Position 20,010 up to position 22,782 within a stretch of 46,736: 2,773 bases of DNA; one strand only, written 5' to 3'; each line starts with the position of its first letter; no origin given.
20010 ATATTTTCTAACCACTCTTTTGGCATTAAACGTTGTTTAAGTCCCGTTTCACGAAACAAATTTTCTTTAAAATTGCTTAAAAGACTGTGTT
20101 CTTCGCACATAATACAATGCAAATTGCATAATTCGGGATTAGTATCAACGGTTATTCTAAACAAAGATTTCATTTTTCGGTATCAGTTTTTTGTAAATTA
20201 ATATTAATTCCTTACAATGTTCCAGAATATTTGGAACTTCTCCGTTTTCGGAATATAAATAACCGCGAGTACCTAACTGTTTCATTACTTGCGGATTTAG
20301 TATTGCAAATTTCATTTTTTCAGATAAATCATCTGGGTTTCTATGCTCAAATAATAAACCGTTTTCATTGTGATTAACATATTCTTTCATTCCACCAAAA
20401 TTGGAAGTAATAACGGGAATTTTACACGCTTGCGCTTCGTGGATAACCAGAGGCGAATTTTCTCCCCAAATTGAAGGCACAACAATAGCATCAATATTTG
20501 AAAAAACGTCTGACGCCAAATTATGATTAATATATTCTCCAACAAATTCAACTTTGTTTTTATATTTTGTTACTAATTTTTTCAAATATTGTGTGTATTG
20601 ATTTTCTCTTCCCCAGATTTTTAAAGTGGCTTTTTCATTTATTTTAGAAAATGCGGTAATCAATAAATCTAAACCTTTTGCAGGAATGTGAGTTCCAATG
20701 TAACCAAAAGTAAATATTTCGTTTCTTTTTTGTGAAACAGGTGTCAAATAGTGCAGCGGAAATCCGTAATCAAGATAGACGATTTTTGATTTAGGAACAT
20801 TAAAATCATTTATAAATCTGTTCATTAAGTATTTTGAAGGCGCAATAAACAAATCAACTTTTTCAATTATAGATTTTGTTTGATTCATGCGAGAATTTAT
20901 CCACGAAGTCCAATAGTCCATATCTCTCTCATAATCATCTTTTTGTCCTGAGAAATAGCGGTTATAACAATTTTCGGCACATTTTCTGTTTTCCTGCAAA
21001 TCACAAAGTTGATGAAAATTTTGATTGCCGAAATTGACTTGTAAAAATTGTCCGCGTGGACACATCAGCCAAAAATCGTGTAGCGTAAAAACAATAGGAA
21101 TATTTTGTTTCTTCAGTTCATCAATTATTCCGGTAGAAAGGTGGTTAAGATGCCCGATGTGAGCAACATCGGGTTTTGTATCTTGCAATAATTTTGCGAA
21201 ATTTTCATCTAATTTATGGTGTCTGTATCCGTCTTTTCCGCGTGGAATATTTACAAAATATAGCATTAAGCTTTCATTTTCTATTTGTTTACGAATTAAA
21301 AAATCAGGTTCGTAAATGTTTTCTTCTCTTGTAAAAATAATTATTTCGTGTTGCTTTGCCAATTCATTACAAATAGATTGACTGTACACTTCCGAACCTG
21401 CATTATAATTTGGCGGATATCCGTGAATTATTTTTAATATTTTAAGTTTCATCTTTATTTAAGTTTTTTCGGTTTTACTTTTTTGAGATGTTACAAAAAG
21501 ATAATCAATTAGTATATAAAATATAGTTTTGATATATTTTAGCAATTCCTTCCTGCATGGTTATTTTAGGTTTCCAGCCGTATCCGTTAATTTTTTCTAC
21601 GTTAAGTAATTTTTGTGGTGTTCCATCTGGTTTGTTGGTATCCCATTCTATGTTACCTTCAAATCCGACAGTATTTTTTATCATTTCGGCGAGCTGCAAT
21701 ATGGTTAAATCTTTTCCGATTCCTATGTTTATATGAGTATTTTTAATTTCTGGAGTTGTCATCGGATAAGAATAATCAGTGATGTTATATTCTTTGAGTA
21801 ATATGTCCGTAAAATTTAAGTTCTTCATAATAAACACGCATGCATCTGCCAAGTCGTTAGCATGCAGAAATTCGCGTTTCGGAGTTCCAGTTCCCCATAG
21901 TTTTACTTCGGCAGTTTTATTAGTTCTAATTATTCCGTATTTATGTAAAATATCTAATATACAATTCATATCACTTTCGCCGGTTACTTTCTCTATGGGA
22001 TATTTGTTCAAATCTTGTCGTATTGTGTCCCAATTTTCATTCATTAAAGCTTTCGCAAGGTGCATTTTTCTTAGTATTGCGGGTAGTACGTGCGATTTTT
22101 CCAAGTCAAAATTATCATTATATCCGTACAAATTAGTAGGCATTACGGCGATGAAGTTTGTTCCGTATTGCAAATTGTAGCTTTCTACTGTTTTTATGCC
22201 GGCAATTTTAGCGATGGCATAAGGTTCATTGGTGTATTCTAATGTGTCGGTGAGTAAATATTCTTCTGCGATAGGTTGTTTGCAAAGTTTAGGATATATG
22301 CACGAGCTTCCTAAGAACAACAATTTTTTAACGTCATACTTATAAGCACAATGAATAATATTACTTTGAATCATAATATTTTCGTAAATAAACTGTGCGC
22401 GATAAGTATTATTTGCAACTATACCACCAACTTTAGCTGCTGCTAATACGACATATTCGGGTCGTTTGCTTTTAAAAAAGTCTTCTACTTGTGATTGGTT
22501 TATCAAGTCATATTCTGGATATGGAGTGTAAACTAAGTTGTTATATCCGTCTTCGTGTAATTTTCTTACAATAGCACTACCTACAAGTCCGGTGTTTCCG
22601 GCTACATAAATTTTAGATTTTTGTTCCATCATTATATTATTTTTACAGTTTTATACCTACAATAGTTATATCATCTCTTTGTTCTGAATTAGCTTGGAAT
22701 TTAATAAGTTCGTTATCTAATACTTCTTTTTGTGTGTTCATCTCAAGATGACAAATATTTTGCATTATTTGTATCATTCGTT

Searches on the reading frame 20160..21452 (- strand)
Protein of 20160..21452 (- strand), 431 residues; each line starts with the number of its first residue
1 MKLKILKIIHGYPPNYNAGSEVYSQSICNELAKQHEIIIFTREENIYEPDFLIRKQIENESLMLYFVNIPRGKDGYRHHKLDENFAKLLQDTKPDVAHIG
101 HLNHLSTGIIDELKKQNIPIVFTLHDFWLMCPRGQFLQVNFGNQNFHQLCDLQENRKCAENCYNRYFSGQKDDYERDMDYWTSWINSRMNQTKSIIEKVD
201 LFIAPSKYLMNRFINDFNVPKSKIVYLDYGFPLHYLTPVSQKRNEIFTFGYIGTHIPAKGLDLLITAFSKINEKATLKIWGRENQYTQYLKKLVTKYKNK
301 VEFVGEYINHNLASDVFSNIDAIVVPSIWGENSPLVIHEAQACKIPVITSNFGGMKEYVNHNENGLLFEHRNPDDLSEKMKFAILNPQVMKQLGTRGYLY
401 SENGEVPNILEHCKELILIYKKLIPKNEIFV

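Call 17: search_protein_families(library=pfam, proteins=[window:20160-21452:-], max_evalue=0.01)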
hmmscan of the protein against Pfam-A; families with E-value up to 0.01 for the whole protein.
window:20160-21452:- (431 aa): 6 families
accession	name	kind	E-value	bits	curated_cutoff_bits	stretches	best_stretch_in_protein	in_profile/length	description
PF00534.26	Glycos_transf_1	-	2.8e-31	108.8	26.4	1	242-398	11-170/172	Glycosyl transferases group 1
PF13692.12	Glyco_trans_1_4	-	1.3e-27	97.2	27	1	248-381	3-137/142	Glycosyl transferases group 1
PF13439.12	Glyco_transf_4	-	1.5e-15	58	28.5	1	19-226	3-161/170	Glycosyltransferase Family 4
PF13579.12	Glyco_trans_4_4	-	3.1e-08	34.5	29.7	1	19-129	2-106/158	Glycosyl transferase 4-like domain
PF20706.3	GT4-conflict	-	1.2e-05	25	26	1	186-362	134-323/385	Family 4 Glycosyltransferase in conflict systems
PF13524.12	Glyco_trans_1_2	-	0.00012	22.5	25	1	273-398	13-126/144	Glycosyl transferase-like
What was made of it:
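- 20157..21452 (-): GT4 glycosyltransferase (431 aa). It overlaps the rSAM gene by 17 bases and is fused to it (~767 aa) in most other genomes. Pfam Glycos_transf_1 + Glyco_transf_4 (call 17).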

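Call 21: search_protein_families(library=ncbifam, proteins=[window:20160-21452:-], max_evalue=0.001)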
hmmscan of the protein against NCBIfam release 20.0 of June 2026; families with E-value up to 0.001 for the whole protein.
window:20160-21452:- (431 aa): 27 families (the best 25 are shown)
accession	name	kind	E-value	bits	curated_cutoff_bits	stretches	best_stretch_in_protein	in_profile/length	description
TIGR03088.1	stp2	hypoth_equivalog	1.6e-15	57.1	409.05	1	199-397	137-349/374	TIGR03088 family PEP-CTERM/XrtA system glycosyltransferase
TIGR04063.1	stp3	hypoth_equivalog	4.4e-15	55.5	442.05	1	249-400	216-374/397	TIGR04063 family PEP-CTERM/XrtA system glycosyltransferase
NF041876.1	EPS_EpsE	equivalog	4.9e-14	52.4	400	1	252-397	220-372/389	exopolysaccharide biosynthesis GT4 family glycosyltransferase EpsE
TIGR04157.1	glyco_rSAM_CFB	subfamily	1.1e-13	51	400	1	177-378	148-358/406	TIGR04157 family glycosyltransferase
NF046085.1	XrtY_assoc_Gly1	equivalog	1.3e-13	50.6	400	1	251-388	214-351/387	XrtY-associated glycosyltransferase XYAG1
TIGR02149.1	glgA_Coryne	subfamily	8.5e-13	48.2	302.4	1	253-398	211-367/391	glycogen synthase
NF038298.1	EPS_HpsO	equivalog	1.7e-12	46.8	575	1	244-399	199-365/388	hormogonium polysaccharide biosynthesis glycosyltransferase HpsO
NF050063.1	ProtGlycPglJ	equivalog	3e-12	46.4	500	1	185-395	129-341/363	N-acetylgalactosamine-N,N'-diacetylbacillosaminyl-diphospho-undecaprenol 4-alpha-N-acetylgalactosaminyltransferase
NF047684.1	TeichurnBiosyTuaC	equivalog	3.8e-12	45.8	550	1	251-392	224-360/391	teichuronic acid biosynthesis protein TuaC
NF041010.1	glycosy_Agl16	equivalog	6.4e-12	45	575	1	192-416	127-347/352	glycosylation protein Agl16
TIGR03449.1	mycothiol_MshA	equivalog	4.2e-11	42.4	462.5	1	188-401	154-384/406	D-inositol-3-phosphate glycosyltransferase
TIGR03999.1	thiol_BshA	equivalog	1e-10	41.1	273.7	1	255-392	204-344/375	N-acetyl-alpha-D-glucosaminyl L-malate synthase BshA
NF038295.1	EPS_HpsP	equivalog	3.5e-09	36.2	550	1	257-403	218-369/388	hormogonium polysaccharide biosynthesis glycosyltransferase HpsP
TIGR02095.1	glgA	subfamily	3.5e-09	35.9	328.45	1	243-384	291-439/477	glycogen/starch synthase, ADP-glucose type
NF053787.1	GlcN_PG_synth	equivalog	5.3e-09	35.4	480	1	251-381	202-321/361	N-acetylglucosaminyl phosphatidylglycerol synthase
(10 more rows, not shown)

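Call 41: search_solved_structures(query=window:20160-21452:-, max_evalue=0.000001)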
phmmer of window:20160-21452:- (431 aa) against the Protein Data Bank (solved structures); distinct sequences matched with E-value up to 0.000001: 4.
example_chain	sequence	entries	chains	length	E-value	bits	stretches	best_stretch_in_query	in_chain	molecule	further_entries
6kih_A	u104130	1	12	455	3.5e-09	39.2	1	249-397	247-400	Tll1590 protein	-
3oka_A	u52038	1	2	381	1.2e-07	34.1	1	186-398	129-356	GDP-mannose-dependent alpha-(1-6)-phosphatidylinositol monomannoside mannosyltransferase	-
3okc_A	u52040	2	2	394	1.3e-07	33.9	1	186-398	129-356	GDP-mannose-dependent alpha-(1-6)-phosphatidylinositol monomannoside mannosyltransferase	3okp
7mi0_A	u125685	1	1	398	1.7e-07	33.6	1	192-394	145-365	Glycosyltransferase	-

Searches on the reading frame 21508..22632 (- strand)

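Call 17: search_protein_families(library=pfam, proteins=[window:21508-22632:-], max_evalue=0.01)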
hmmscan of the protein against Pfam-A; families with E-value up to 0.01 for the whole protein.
window:21508-22632:- (375 aa): 4 families
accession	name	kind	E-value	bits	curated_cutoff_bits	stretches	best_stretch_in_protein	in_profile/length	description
PF01370.27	Epimerase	-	7.7e-57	192.9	20.9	2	8-195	1-198/240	NAD dependent epimerase/dehydratase family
PF16363.11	GDP_Man_Dehyd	-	2.5e-14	53.9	27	2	41-188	59-203/332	GDP-mannose 4,6 dehydratase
PF04321.23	RmlD_sub_bind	-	2.3e-06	27.3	27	1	7-67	2-61/287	RmlD substrate binding domain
PF02719.21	Polysacc_synt_2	-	0.00052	19.7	20.2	0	42-107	62-126/293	Polysaccharide biosynthesis protein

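Call 21: search_protein_families(library=ncbifam, proteins=[window:21508-22632:-], max_evalue=0.001)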
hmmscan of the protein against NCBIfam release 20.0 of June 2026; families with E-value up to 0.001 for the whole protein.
window:21508-22632:- (375 aa): 7 families
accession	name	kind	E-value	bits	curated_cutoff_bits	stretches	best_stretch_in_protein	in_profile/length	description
NF047922.1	GDPFucSynFcl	equivalog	9.9e-131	435.7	500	2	5-196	2-192/308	GDP-L-fucose synthase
TIGR01181.1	dTDP_gluc_dehyt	equivalog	4.7e-12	45.6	365.1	2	41-171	57-184/321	dTDP-glucose 4,6-dehydratase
TIGR01179.1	galE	equivalog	6.7e-11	41.6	262.3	1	8-144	2-151/332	UDP-glucose 4-epimerase GalE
TIGR04180.1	EDH_00030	hypoth_equivalog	4.6e-09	35.7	475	1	68-189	80-192/297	NAD-dependent 4,6-dehydratase LegB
TIGR01214.1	rmlD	equivalog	0.00012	21.3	224.05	1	7-68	1-61/285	dTDP-4-dehydrorhamnose reductase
NF042422.1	oxyalk_red_OleD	equivalog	0.00024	20.6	580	0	7-174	2-174/329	2-alkyl-3-oxoalkanoate reductase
TIGR03466.1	HpnA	hypoth_equivalog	0.00075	18.5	367.65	0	7-171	2-173/327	hopanoid-associated sugar epimerase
